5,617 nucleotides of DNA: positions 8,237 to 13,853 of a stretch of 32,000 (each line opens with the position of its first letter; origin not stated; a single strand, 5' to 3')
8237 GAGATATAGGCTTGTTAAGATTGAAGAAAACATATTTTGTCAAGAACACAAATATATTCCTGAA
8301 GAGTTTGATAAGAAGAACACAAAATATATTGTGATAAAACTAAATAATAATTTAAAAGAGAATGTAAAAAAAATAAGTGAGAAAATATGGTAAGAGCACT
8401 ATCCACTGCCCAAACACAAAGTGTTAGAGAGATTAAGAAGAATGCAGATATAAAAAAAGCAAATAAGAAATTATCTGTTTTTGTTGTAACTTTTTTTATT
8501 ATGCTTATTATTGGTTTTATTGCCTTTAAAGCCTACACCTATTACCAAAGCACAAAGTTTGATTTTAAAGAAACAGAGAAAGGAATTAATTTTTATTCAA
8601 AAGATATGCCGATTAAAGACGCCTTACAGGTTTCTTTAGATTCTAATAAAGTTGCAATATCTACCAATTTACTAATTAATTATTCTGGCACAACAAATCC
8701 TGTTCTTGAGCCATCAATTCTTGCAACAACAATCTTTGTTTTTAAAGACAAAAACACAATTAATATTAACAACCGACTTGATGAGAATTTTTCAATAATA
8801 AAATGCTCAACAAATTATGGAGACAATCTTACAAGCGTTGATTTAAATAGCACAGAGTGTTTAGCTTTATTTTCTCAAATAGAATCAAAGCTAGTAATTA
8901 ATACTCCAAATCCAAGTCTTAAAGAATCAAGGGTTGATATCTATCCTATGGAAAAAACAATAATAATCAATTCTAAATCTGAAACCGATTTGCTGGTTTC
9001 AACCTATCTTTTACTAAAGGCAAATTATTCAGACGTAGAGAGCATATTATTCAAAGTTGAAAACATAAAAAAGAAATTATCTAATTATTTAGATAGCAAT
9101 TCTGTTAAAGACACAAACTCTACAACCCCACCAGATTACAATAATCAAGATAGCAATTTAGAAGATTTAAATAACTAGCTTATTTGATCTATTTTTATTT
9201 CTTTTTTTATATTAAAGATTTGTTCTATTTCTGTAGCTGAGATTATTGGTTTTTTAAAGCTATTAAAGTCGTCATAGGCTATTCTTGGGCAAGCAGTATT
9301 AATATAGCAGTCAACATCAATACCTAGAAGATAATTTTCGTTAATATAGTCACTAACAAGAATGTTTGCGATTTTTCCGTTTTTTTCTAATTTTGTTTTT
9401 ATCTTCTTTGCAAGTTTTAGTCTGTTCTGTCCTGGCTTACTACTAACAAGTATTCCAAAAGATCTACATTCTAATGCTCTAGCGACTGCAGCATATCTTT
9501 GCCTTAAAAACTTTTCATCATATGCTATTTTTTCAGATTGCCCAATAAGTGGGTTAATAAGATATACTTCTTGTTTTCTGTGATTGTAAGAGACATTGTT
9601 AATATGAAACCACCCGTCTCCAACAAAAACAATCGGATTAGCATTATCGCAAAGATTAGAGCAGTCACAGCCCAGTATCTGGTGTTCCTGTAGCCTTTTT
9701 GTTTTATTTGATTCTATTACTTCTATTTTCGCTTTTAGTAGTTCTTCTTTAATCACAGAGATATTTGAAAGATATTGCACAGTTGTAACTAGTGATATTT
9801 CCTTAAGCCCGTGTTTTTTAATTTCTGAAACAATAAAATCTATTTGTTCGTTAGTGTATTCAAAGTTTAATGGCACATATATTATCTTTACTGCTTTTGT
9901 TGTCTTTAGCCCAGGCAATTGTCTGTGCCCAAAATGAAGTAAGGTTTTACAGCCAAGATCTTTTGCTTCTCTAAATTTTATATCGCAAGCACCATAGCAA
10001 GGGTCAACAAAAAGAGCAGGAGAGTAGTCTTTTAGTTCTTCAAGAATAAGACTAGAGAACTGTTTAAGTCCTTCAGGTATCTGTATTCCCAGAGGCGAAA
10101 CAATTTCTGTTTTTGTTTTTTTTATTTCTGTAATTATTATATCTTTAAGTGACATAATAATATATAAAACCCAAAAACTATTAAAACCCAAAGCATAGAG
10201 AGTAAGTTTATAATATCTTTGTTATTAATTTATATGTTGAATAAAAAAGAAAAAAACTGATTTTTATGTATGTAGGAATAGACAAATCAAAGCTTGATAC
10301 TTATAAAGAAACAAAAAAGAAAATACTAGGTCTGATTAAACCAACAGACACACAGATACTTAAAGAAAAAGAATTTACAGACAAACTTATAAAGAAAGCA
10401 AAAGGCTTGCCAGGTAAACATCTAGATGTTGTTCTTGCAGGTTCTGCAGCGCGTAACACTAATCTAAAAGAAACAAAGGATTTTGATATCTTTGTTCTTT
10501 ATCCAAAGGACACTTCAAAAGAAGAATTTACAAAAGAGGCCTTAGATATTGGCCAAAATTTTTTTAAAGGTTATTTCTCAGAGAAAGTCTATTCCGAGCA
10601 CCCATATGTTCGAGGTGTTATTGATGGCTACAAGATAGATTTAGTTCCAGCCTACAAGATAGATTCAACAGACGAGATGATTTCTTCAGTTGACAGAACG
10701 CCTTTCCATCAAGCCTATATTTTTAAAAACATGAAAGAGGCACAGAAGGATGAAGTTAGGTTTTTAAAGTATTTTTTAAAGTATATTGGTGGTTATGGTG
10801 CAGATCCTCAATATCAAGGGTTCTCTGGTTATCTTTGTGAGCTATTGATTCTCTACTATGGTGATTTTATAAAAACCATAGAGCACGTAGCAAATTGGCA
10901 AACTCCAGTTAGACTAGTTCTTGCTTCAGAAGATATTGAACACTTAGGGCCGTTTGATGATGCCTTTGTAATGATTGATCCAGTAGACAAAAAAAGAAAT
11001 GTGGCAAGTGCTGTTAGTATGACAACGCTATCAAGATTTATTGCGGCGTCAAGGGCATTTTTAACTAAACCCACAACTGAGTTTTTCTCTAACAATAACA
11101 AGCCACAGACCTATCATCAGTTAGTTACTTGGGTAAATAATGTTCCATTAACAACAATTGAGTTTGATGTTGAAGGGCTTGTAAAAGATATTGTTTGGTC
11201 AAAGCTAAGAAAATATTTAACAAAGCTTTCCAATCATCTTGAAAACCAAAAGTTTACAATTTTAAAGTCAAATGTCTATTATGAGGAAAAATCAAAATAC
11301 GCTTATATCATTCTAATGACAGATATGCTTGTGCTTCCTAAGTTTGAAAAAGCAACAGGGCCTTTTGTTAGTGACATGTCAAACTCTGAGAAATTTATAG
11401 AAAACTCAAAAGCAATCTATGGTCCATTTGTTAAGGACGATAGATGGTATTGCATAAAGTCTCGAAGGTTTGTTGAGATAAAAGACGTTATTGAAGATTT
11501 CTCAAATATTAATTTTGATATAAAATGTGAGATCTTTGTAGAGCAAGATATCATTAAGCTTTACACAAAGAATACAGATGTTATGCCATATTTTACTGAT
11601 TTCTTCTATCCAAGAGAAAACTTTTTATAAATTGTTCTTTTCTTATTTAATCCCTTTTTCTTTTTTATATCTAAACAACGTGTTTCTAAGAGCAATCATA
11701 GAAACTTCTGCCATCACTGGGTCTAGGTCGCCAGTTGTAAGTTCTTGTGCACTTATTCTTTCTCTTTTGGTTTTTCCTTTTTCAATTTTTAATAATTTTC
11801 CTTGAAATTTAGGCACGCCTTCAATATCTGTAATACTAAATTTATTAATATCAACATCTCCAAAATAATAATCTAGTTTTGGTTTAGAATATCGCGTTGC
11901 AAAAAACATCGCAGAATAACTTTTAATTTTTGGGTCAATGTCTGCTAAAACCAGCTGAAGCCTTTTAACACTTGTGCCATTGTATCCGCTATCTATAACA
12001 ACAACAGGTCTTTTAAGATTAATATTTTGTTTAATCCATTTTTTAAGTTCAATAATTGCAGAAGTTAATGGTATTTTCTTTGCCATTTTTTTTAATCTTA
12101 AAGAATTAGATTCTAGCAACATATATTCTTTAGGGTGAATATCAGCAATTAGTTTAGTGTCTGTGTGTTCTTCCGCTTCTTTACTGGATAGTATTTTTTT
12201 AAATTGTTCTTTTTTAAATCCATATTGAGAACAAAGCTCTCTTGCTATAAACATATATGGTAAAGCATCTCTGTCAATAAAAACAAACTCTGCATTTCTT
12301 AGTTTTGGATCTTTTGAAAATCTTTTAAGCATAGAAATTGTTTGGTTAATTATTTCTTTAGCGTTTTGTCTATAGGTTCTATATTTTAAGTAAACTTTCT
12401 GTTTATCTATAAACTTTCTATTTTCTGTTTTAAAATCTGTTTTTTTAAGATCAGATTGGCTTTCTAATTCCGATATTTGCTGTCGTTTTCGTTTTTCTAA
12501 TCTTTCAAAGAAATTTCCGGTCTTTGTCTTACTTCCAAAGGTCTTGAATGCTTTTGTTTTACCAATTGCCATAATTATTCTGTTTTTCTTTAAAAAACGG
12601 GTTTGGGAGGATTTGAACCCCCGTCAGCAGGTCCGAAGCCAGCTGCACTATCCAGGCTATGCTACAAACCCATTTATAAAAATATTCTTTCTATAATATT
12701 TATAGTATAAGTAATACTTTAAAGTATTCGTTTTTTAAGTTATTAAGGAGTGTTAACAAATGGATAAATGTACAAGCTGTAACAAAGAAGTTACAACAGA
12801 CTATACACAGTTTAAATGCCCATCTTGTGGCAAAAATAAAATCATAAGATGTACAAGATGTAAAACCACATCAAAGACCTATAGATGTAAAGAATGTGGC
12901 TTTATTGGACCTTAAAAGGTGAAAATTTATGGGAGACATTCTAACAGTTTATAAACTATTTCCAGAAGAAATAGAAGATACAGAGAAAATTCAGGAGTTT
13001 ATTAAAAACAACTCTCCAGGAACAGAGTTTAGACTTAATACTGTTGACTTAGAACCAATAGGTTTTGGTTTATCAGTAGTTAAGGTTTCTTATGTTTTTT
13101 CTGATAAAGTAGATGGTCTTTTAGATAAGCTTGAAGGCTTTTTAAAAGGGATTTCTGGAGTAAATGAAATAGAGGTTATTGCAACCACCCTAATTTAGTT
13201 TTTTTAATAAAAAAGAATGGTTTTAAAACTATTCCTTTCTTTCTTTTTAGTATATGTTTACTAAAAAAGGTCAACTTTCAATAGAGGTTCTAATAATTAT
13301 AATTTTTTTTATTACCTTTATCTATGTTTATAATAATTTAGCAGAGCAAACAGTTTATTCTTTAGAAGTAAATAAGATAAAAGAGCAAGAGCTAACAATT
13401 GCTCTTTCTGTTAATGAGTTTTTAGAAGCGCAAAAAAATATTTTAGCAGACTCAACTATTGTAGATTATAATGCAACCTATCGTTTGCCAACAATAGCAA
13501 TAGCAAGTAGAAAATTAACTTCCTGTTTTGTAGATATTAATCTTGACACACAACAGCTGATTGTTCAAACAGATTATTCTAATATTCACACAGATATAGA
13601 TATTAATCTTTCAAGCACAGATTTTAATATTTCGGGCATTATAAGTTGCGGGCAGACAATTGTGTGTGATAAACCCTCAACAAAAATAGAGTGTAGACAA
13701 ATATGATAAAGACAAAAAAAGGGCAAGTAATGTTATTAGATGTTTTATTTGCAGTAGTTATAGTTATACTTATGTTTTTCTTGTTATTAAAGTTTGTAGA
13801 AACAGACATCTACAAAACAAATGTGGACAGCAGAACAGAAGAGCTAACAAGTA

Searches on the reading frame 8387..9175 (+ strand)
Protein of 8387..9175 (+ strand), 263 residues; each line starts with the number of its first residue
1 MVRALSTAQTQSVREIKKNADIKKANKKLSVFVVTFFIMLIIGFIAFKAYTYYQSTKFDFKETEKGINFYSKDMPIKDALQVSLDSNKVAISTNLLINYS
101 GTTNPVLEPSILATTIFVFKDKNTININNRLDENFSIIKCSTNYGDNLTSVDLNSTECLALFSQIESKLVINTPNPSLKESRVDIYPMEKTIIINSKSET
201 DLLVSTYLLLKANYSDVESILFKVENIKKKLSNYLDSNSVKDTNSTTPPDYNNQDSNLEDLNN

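Call 7: search_protein_families(library=ncbifam, proteins=[window:8387-9175:+], max_evalue=1)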
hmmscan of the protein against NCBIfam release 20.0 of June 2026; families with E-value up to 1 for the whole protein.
window:8387-9175:+ (263 aa): 2 families
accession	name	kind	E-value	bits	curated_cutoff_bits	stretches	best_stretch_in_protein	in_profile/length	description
NF012207.0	tet_MFS_H_J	exception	0.033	13.2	700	1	15-68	197-250/392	Tet(H)/Tet(J) family tetracycline efflux MFS transporter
NF012174.0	tet_MFS_A_B_C_D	equivalog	0.042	12.7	475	1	11-68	191-248/382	Tet(A)/Tet(B)/Tet(C) family tetracycline efflux MFS transporter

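Call 8: search_protein_families(library=pfam, proteins=[window:8387-9175:+], max_evalue=1)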
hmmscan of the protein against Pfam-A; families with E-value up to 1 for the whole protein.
window:8387-9175:+ (263 aa): 0 families

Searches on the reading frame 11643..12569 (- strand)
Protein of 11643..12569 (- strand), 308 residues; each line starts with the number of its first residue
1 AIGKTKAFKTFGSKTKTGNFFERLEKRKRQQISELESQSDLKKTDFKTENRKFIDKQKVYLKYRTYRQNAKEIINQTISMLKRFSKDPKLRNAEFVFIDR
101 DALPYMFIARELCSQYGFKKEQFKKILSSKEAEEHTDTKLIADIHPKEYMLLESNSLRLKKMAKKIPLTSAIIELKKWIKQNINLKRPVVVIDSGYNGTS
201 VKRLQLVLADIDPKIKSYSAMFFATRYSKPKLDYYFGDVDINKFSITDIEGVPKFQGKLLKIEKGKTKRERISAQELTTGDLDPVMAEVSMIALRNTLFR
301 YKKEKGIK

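Call 8: search_protein_families(library=pfam, proteins=[window:11643-12569:-], max_evalue=1)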
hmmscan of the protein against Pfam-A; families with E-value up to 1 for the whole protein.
window:11643-12569:- (308 aa): 3 families
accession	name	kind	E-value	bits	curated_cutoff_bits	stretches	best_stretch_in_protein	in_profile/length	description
PF03031.24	NIF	-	0.11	12.6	21.8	1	51-107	71-123/160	NLI interacting factor-like phosphatase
PF21277.2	T6SS_VgrG3-like_C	-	0.32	11.4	27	0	9-82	43-109/183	Type VI secretion system spike protein VgrG3-like, C-terminal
PF08869.16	XisI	-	0.33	11.8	25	1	124-183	16-74/110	XisI protein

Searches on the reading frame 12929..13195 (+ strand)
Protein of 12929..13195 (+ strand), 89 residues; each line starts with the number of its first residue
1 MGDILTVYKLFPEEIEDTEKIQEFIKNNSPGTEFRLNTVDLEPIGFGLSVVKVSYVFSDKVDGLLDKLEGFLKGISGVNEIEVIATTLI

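Call 8: search_protein_families(library=pfam, proteins=[window:12929-13195:+], max_evalue=1)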
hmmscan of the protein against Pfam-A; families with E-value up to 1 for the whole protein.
window:12929-13195:+ (89 aa): 1 family
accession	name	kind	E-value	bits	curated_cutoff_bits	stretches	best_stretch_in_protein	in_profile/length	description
PF00736.24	EF1_GNE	-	2.5e-08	34.4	20.8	1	8-87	4-86/88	EF-1 guanine nucleotide exchange domain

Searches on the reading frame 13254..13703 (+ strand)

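Call 7: search_protein_families(library=ncbifam, proteins=[window:13254-13703:+], max_evalue=1)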
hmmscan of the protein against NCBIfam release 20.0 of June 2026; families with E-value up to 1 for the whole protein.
window:13254-13703:+ (150 aa): 2 families
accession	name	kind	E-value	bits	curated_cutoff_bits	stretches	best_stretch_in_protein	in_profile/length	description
NF047367.1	redox_TF_RrpA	exception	0.037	14.3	185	1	64-123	27-83/101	MarR family transcription factor RrpA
NF047554.1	LIC_10463_fam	equivalog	0.093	12.7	150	1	99-148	49-96/138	LIC_10463 family lipoprotein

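Call 8: search_protein_families(library=pfam, proteins=[window:13254-13703:+], max_evalue=1)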
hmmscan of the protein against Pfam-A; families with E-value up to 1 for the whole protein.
window:13254-13703:+ (150 aa): 3 families
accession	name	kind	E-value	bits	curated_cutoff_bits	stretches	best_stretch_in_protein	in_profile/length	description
PF04021.17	Class_IIIsignal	-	0.015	15.7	23.7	1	4-17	1-14/27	Class III signal peptide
PF04805.17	Pox_E10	-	0.015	15.6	27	1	15-44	42-69/70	E10-like protein conserved region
PF13850.11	ERGIC_N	-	0.38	11.4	27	1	3-53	18-68/91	Endoplasmic Reticulum-Golgi Intermediate Compartment (ERGIC)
